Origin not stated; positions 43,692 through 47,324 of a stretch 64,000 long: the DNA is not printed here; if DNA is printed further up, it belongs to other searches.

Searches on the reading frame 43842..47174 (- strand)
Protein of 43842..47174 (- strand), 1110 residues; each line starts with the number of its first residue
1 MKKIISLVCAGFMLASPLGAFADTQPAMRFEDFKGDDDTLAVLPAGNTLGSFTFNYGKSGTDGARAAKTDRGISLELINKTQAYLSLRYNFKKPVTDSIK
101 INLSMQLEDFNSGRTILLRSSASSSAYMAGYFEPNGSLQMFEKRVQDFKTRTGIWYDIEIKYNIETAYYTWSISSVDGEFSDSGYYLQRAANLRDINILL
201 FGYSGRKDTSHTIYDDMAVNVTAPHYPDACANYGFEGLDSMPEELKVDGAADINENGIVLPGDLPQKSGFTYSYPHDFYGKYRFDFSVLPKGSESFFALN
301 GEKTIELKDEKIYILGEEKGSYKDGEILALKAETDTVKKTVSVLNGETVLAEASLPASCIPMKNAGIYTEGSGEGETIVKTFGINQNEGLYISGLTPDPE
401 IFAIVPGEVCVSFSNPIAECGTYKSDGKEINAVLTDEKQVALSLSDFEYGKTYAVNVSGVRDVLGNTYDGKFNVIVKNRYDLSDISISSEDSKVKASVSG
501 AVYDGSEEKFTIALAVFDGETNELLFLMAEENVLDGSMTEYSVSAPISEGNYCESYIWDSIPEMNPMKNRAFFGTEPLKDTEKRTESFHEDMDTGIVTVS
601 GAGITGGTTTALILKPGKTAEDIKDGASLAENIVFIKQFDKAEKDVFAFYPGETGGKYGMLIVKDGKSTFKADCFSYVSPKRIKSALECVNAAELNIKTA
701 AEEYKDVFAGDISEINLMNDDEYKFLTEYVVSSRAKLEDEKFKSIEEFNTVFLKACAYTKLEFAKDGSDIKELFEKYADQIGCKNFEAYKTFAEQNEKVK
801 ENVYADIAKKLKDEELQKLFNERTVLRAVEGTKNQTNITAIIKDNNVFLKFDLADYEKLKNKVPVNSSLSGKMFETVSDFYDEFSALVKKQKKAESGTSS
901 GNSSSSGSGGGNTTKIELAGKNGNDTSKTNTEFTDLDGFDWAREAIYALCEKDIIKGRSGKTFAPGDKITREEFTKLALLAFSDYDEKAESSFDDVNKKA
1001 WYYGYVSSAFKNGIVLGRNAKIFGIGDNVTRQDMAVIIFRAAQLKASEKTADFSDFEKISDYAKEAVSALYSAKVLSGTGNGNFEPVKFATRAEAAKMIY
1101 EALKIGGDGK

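Call 40: search_protein_families(library=pfam, proteins=[window:43842-47174:-], max_evalue=0.001)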
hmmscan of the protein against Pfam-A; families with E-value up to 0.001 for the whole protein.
window:43842-47174:- (1110 aa): 1 family
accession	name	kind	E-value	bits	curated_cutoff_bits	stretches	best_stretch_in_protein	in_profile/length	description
PF00395.25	SLH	-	6.7e-34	116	20.8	3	933-974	2-43/44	S-layer homology domain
